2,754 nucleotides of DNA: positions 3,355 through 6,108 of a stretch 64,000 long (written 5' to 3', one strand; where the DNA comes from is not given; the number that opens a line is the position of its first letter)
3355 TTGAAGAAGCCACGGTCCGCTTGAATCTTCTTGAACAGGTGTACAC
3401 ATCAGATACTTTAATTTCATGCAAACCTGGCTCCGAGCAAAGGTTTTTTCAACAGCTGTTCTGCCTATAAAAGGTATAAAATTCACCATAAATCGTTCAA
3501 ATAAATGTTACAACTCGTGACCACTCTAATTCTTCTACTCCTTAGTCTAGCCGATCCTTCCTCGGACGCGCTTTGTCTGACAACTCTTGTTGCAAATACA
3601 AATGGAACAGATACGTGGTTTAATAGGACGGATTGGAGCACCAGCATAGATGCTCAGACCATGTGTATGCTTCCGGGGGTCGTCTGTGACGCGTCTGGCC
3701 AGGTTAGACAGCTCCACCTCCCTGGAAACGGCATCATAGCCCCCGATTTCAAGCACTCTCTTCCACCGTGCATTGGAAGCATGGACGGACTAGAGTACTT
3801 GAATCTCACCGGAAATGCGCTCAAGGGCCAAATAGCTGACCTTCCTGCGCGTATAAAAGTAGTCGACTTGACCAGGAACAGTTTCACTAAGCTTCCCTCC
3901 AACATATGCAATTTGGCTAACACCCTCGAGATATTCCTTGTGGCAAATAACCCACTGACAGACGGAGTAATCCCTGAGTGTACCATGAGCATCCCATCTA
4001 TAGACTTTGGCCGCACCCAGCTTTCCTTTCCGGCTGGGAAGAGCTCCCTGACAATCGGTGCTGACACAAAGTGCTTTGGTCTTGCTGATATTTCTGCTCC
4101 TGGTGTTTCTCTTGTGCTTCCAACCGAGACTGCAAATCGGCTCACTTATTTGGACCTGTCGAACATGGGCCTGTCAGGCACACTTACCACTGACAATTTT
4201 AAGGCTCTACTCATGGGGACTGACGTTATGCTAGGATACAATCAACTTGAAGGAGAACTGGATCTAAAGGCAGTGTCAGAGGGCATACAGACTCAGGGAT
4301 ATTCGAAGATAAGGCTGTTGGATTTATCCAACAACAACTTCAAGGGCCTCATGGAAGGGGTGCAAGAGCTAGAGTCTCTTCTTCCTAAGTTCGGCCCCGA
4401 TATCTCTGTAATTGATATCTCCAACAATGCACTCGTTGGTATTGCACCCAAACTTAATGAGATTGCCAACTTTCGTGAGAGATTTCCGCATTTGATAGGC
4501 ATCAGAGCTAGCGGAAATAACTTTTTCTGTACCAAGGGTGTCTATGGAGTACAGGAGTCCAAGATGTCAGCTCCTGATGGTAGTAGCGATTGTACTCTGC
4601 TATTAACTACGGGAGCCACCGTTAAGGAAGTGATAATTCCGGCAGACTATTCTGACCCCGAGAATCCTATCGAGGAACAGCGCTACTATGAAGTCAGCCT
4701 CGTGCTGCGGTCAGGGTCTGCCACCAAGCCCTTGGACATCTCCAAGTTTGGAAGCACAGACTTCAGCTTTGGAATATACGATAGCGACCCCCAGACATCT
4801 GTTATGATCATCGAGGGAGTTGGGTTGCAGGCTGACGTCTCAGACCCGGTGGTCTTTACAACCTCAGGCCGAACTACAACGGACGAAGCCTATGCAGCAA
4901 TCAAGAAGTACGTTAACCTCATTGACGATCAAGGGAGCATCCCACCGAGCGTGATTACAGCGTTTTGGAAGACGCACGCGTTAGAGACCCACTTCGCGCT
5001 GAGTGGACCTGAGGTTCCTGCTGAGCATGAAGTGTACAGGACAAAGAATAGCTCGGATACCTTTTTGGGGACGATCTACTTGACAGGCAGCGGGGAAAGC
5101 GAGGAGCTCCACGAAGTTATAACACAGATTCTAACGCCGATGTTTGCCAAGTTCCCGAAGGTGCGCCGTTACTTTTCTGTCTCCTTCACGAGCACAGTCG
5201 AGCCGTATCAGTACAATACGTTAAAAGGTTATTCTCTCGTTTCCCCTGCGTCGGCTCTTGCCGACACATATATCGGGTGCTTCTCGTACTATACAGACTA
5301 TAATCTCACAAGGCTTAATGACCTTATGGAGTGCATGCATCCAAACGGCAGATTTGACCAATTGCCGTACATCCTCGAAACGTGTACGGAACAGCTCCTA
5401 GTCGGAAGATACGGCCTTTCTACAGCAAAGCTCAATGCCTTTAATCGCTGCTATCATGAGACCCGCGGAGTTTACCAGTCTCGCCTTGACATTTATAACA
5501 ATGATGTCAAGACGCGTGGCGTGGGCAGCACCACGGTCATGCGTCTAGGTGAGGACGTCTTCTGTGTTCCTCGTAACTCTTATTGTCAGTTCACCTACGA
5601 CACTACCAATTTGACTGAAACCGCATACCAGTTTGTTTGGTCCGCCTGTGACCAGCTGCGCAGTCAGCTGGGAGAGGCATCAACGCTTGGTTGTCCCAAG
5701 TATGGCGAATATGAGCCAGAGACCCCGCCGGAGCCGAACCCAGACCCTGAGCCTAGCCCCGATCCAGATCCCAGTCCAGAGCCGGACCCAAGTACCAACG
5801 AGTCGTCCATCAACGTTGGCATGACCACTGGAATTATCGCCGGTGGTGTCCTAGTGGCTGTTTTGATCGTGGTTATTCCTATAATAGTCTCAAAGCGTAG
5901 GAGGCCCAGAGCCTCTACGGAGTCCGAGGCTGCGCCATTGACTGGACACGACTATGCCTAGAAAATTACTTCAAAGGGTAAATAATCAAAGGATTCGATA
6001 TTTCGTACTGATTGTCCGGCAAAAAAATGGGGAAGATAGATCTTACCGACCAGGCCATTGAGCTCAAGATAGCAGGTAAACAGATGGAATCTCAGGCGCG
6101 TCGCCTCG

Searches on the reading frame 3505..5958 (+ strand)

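Call 33: search_protein_families(library=pfam, proteins=[window:3505-5958:+], max_evalue=0.001)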
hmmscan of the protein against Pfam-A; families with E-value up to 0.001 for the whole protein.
window:3505-5958:+ (818 aa): 3 families
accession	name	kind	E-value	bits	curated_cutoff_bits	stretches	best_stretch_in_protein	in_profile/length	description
PF00560.39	LRR_1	-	8.2e-08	31.4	20.6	0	117-137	2-23/23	Leucine Rich Repeat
PF05887.16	Trypan_PARP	-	0.00024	21.5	100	1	736-765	83-116/134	Procyclic acidic repetitive protein (PARP)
PF13855.12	LRR_8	-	0.00039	20.6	27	0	264-292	22-51/61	Leucine rich repeat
